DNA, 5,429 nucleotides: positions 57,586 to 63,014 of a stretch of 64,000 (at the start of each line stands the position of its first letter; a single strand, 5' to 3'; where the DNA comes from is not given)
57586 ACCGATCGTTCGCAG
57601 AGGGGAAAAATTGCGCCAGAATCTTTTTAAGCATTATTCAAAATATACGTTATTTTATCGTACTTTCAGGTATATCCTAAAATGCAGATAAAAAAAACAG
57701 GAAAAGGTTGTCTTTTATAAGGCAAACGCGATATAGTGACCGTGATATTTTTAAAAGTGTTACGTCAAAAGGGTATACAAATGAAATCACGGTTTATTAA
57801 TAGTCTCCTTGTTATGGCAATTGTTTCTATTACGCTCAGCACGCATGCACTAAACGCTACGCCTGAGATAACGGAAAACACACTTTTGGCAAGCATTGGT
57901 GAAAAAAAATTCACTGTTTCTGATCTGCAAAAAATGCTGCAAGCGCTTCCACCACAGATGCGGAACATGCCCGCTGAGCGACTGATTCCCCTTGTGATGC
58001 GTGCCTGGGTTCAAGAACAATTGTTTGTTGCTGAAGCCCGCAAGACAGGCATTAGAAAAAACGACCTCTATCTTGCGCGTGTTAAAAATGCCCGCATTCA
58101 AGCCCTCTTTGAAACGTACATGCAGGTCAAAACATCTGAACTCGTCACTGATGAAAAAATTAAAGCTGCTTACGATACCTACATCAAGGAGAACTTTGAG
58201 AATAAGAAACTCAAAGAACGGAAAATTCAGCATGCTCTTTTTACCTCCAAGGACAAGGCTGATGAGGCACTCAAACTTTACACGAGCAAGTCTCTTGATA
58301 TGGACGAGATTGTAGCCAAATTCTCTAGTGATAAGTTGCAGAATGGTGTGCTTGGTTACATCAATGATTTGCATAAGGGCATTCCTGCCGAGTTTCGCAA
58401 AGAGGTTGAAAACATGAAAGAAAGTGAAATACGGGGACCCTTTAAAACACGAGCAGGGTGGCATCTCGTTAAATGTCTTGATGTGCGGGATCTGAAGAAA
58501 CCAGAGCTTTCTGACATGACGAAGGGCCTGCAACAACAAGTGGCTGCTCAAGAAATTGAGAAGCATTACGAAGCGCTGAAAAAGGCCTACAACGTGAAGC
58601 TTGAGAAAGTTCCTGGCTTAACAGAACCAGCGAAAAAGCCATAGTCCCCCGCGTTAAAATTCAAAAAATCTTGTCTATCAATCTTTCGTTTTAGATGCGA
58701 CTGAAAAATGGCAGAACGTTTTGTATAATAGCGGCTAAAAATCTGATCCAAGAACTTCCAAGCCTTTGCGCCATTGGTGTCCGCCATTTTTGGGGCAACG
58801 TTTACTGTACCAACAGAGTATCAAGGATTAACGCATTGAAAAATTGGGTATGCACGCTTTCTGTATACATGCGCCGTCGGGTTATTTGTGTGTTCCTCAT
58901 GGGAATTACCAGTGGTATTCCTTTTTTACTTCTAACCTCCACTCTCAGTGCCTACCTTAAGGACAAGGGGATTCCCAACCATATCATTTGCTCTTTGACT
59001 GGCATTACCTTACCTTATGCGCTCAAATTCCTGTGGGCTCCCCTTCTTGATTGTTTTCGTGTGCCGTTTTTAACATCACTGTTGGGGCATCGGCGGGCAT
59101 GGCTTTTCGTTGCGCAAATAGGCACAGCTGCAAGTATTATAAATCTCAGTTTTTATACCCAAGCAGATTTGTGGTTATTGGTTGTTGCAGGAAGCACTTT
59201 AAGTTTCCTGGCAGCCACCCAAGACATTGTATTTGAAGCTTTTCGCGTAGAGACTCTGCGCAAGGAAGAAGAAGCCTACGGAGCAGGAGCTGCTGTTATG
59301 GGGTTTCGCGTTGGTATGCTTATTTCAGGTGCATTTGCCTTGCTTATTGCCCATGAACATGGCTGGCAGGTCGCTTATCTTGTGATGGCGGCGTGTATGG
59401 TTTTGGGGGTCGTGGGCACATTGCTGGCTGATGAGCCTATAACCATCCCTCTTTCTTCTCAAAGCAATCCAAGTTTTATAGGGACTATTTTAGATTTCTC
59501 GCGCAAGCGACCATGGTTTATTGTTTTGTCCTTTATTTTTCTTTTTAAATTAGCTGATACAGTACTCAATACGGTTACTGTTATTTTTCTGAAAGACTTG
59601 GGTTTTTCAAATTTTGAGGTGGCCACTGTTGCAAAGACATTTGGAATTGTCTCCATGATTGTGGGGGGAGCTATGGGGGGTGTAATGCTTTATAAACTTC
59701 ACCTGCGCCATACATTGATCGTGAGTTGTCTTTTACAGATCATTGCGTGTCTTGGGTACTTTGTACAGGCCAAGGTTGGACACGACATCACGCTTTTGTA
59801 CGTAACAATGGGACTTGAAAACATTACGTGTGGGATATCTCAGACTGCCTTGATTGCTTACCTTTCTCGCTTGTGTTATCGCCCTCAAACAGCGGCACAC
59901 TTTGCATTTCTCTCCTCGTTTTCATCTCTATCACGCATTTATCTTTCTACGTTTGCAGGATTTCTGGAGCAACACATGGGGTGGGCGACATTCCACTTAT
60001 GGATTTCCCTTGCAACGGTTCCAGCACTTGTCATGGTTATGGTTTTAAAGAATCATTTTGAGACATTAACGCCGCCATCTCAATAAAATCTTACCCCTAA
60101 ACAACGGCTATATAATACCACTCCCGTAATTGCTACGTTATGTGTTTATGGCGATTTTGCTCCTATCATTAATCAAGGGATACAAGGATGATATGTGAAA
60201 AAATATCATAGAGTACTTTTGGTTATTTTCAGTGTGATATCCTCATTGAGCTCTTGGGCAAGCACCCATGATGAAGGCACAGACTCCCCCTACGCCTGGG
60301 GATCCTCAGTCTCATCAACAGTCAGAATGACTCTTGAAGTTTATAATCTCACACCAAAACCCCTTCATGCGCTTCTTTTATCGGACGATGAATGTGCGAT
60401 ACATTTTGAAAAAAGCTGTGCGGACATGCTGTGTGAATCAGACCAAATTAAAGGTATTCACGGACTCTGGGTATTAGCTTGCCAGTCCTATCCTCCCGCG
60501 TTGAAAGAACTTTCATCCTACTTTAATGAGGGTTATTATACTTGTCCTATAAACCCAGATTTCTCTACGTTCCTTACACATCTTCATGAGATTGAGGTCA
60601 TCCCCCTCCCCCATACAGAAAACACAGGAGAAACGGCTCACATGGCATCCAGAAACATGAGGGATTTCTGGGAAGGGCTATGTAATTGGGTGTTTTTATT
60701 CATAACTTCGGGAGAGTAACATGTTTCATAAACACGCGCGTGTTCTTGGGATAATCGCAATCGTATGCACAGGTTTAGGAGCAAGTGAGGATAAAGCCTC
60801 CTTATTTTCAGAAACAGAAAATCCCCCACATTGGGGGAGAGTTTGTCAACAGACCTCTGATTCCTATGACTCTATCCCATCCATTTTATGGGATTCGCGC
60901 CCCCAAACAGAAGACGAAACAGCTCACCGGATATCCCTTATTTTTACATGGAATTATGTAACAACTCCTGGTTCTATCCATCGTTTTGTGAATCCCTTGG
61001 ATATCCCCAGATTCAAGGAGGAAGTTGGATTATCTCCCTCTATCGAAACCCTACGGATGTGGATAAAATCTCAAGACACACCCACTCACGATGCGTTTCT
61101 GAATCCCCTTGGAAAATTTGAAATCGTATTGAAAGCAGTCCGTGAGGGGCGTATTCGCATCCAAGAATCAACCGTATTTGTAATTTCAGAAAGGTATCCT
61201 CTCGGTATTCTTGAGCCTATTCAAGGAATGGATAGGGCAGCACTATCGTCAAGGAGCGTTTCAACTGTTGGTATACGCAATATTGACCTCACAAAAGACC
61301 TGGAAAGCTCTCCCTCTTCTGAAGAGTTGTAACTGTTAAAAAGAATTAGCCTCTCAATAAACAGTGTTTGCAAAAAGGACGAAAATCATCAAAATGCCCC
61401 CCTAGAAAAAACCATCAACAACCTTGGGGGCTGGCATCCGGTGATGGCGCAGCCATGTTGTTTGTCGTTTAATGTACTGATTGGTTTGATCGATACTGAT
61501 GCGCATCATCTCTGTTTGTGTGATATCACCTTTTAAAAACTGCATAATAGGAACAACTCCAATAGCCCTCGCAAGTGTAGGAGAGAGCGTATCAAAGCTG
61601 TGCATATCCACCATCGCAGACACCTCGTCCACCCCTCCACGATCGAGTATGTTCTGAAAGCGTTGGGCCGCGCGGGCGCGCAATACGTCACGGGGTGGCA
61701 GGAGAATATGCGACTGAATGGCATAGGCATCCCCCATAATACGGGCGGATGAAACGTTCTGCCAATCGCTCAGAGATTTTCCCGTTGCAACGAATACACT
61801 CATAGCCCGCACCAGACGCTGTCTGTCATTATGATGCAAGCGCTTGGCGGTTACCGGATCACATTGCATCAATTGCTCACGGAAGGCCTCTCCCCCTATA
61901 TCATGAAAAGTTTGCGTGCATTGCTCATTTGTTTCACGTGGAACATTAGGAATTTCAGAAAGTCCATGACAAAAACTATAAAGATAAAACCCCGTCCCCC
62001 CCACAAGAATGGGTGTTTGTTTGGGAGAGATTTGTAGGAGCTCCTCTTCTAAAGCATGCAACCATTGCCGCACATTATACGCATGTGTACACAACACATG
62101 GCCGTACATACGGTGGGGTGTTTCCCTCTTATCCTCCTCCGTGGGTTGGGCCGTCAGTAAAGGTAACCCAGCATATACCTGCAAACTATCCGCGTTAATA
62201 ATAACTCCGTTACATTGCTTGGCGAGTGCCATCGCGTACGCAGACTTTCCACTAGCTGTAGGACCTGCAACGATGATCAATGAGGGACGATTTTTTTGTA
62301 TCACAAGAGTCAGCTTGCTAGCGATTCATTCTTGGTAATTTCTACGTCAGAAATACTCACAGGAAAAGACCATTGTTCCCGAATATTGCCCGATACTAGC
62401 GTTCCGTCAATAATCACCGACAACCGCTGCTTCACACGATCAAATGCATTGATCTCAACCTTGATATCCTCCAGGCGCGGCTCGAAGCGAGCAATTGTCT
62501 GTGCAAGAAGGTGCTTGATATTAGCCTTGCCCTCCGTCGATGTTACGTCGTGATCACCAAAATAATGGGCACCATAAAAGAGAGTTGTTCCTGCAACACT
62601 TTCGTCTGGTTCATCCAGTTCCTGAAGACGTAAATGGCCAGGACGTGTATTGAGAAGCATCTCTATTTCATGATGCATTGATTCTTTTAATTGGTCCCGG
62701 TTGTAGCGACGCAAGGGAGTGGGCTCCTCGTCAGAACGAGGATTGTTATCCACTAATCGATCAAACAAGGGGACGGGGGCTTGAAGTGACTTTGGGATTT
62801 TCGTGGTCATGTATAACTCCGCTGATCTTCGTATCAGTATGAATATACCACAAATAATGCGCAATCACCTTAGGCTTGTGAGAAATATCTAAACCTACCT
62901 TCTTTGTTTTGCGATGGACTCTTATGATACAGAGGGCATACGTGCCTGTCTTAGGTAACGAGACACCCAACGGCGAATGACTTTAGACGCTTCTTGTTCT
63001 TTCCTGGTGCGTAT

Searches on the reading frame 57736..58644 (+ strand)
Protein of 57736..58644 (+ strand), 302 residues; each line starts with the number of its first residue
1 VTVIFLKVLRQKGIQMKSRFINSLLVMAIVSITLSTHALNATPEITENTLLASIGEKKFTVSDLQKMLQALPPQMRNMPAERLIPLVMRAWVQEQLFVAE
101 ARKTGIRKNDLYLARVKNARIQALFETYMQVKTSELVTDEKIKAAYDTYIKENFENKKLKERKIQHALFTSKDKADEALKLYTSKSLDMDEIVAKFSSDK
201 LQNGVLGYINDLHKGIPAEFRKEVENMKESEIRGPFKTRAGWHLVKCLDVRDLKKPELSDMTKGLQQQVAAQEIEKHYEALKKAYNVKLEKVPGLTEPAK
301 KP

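Call 10: search_protein_families(library=pfam, proteins=[window:57736-58644:+], max_evalue=0.001)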
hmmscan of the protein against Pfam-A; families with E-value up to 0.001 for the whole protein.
window:57736-58644:+ (302 aa): 3 families
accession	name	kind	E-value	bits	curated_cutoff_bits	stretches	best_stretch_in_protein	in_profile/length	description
PF13145.12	Rotamase_2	-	1.6e-13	52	27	1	137-260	1-118/121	PPIC-type PPIASE domain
PF00639.27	Rotamase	-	1.5e-11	45.5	21.7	1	163-247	10-95/97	PPIC-type PPIASE domain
PF13616.12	Rotamase_3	-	2.5e-07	31.7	22.5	1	171-250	36-115/116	PPIC-type PPIASE domain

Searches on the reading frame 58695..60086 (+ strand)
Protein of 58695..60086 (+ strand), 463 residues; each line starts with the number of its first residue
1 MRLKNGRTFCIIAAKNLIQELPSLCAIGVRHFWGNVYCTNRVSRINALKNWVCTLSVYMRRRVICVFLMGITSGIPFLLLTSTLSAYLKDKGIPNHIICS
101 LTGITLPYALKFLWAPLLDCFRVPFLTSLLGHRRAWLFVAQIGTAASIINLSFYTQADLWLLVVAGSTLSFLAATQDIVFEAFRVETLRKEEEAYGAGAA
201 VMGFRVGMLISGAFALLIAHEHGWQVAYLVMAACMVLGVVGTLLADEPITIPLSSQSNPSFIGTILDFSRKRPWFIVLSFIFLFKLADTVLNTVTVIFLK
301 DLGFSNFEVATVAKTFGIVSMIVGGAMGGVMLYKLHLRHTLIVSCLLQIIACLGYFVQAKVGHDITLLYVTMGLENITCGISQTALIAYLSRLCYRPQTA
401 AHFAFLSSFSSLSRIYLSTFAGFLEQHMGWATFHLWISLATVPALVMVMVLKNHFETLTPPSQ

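Call 10: search_protein_families(library=pfam, proteins=[window:58695-60086:+], max_evalue=0.001)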
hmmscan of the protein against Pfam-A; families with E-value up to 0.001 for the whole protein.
window:58695-60086:+ (463 aa): 2 families
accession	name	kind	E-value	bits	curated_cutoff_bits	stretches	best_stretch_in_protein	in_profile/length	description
PF07690.21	MFS_1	-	2.3e-24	86.4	33.4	2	64-357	3-287/347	Major Facilitator Superfamily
PF13000.13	Acatn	-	3.6e-11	42.7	23.7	1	69-217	12-176/546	Acetyl-coenzyme A transporter 1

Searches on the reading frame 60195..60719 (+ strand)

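Call 10: search_protein_families(library=pfam, proteins=[window:60195-60719:+], max_evalue=0.001)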
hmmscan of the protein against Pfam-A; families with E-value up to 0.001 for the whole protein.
window:60195-60719:+ (174 aa): 0 families

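Call 30: search_protein_families(library=pfam, proteins=[window:60195-60719:+], max_evalue=0.1)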
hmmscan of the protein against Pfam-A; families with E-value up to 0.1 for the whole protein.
window:60195-60719:+ (174 aa): 1 family
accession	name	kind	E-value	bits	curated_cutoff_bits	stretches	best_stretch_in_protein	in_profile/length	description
PF24104.1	At5g52880_ARM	-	0.014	16.2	27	0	97-148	17-68/100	F-box protein At5g52880 ARM repeat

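Call 35: search_protein_families(library=ncbifam, proteins=[window:60195-60719:+], max_evalue=0.01)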
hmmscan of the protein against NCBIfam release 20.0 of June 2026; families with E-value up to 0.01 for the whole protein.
window:60195-60719:+ (174 aa): 0 families

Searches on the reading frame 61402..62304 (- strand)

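Call 30: search_protein_families(library=pfam, proteins=[window:61402-62304:-], max_evalue=0.1)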
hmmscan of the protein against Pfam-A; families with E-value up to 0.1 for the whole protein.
window:61402-62304:- (300 aa): 9 families
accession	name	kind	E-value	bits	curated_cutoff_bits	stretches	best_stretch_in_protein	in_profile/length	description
PF01715.23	IPPT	-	1.6e-58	198.7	23.6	1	42-287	1-242/243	IPP transferase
PF01745.22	IPT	-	2.3e-07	30.9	20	1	9-67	3-60/233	Isopentenyl transferase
PF13671.12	AAA_33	-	6.3e-06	27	27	1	9-41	1-33/143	AAA domain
PF06414.18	Zeta_toxin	-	0.00041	20.3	22.3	1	3-43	12-56/199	Zeta toxin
PF13191.12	AAA_16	-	0.019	15.9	32.6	1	3-41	20-63/167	AAA ATPase domain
PF17213.9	Hydin_ADK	-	0.039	14.5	27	1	10-41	2-33/196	Hydin Adenylate kinase-like domain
PF00519.23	PPV_E1_C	-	0.047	13.3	26.5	0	8-37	120-149/289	Papillomavirus helicase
PF13238.12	AAA_18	-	0.071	14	29.4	0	10-60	1-50/128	AAA domain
PF02283.22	CobU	-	0.075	13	27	0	10-33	1-24/168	Cobinamide kinase / cobinamide phosphate guanyltransferase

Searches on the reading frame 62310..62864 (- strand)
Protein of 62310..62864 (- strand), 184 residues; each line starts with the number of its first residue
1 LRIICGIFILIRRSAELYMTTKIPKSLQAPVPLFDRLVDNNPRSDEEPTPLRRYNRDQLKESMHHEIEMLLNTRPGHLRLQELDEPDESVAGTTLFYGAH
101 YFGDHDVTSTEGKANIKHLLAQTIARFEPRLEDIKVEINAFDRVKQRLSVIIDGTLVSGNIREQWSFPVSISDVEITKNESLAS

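Call 30: search_protein_families(library=pfam, proteins=[window:62310-62864:-], max_evalue=0.1)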
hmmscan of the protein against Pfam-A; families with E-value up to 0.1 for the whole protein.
window:62310-62864:- (184 aa): 1 family
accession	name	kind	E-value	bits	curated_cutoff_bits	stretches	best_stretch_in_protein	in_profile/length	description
PF04965.19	GPW_gp25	-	8.2e-12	45.2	27.2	1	58-158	2-93/96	Baseplate wedge protein gp25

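Call 35: search_protein_families(library=ncbifam, proteins=[window:62310-62864:-], max_evalue=0.01)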
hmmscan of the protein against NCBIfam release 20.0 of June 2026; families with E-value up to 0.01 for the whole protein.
window:62310-62864:- (184 aa): 1 family
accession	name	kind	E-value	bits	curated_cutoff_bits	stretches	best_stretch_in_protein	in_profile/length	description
TIGR03357.1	VI_zyme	equivalog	7e-21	74.2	53.2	1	32-171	3-125/133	type VI secretion system baseplate subunit TssE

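Call 69: find_encoding_contigs(protein=window:62310-62810:-, flank=10000, max_places=4)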
Protein window:62310-62810:- (166 aa): 2 contigs read that carry it; 1 place shown.
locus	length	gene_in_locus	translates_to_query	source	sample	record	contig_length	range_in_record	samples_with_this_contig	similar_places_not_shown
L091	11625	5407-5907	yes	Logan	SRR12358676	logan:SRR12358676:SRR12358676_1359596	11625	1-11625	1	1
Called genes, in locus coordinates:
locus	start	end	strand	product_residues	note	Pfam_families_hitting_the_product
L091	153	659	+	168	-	PF00588:SpoU_methylase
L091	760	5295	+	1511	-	-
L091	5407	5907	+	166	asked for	PF04965:GPW_gp25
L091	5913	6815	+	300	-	PF01745:IPT (faint), PF13671:AAA_33 (faint), PF01715:IPPT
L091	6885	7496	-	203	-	-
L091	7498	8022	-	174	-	-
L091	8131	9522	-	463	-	PF07690:MFS_1, PF13000:Acatn, PF07690:MFS_1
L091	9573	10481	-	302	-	PF13616:Rotamase_3 (faint), PF13145:Rotamase_2, PF00639:Rotamase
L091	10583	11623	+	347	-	?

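Call 71: search_protein_families(library=pfam, proteins=[L091:760-5295:+], max_evalue=0.1)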
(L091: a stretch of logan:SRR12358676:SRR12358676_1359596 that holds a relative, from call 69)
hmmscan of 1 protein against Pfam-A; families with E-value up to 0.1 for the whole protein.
L091:760-5295:+ (1511 aa): 0 families
